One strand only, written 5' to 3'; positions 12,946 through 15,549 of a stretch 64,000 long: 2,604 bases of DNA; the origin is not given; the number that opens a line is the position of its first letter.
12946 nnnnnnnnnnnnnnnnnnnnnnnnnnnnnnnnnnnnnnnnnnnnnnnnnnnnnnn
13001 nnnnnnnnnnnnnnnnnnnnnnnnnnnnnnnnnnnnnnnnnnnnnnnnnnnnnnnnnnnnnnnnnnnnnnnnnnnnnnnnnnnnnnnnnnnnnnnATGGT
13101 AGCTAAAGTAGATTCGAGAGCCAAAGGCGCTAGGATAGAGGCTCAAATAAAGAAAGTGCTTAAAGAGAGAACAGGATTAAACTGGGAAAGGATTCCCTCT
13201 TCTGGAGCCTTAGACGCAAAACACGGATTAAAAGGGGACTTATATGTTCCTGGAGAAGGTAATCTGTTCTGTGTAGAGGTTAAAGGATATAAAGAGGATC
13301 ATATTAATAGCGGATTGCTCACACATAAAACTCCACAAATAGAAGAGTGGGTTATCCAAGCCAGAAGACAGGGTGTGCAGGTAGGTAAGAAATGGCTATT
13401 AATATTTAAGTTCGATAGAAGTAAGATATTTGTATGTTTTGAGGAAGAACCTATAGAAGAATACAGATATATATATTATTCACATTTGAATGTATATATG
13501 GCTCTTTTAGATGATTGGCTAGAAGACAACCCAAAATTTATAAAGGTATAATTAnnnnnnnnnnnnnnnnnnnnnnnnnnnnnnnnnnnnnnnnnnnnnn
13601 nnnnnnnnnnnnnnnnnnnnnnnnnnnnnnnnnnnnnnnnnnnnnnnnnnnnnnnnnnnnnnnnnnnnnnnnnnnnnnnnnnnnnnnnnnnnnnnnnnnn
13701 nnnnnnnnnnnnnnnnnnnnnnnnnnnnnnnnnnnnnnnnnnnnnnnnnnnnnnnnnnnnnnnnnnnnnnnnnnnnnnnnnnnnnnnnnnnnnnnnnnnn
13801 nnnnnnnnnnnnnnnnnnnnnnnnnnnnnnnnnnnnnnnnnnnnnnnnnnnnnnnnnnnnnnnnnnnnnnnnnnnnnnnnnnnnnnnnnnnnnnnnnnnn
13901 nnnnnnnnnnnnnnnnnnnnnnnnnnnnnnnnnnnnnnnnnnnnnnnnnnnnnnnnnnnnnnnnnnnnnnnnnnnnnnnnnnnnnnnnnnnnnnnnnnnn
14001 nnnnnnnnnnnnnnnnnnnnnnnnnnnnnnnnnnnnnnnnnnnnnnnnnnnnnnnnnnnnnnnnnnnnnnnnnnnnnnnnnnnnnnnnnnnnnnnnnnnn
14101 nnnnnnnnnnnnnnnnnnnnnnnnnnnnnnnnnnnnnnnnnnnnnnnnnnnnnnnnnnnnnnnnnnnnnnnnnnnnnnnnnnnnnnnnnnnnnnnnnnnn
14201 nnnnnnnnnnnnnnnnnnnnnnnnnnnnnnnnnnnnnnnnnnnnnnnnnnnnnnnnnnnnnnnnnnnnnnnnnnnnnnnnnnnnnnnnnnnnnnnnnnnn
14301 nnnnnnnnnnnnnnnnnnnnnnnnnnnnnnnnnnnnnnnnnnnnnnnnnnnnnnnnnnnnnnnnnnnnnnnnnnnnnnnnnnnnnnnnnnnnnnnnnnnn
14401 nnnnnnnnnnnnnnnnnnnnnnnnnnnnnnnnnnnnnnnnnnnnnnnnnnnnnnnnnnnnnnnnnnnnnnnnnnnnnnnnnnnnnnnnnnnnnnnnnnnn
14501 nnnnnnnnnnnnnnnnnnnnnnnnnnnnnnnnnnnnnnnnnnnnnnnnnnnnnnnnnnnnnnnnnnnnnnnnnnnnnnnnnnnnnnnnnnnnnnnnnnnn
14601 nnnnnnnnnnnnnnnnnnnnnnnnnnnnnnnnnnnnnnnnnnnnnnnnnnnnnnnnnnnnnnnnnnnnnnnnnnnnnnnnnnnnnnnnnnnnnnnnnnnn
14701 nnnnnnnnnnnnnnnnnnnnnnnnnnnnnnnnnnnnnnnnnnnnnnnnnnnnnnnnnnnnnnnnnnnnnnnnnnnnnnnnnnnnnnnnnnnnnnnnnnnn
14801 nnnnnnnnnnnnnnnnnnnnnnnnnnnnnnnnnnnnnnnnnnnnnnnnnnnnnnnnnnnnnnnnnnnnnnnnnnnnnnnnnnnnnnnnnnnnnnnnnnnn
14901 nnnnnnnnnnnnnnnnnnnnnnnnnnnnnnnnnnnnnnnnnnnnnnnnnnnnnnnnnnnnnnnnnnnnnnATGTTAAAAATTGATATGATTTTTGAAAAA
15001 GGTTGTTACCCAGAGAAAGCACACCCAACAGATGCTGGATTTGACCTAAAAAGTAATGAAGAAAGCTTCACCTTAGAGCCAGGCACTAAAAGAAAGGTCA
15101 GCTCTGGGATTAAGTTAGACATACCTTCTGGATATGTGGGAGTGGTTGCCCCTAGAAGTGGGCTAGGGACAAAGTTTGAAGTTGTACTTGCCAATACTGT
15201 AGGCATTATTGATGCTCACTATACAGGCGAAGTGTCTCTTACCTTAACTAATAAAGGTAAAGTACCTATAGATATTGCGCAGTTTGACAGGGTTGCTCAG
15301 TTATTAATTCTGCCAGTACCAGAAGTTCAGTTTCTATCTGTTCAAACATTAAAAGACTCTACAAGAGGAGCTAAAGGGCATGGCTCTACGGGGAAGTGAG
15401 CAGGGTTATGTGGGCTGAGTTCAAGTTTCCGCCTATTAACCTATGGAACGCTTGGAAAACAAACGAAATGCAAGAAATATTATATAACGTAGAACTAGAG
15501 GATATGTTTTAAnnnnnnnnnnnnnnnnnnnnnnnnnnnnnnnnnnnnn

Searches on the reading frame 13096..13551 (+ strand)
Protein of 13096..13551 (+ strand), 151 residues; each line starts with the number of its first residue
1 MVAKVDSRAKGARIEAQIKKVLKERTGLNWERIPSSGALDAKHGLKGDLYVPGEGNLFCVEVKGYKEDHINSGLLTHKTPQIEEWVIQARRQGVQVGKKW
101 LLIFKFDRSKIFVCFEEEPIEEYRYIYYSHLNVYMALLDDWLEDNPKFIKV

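Call 89: search_protein_families(library=pfam, proteins=[window:13096-13551:+], max_evalue=0.01)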
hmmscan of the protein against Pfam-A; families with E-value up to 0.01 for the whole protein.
window:13096-13551:+ (151 aa): 1 family
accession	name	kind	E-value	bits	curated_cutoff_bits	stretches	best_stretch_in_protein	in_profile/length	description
PF24608.2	PDDEXK_15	-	1.6e-27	96.9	27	1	6-118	1-114/164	Phage putative PDDEXK endonuclease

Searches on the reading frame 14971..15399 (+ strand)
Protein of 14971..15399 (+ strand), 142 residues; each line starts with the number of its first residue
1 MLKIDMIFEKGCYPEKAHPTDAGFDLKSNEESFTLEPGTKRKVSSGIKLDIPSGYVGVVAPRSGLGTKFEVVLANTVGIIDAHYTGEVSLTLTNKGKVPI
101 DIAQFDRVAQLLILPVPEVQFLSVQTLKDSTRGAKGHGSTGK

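Call 89: search_protein_families(library=pfam, proteins=[window:14971-15399:+], max_evalue=0.01)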
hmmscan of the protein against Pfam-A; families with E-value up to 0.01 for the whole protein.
window:14971-15399:+ (142 aa): 2 families
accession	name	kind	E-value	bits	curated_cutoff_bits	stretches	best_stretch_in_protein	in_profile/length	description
PF00692.24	dUTPase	-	3.8e-28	98.3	22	1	13-141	5-129/129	dUTPase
PF22769.1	DCD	-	3.5e-07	30.9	27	1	29-112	67-149/153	dCTP deaminase-like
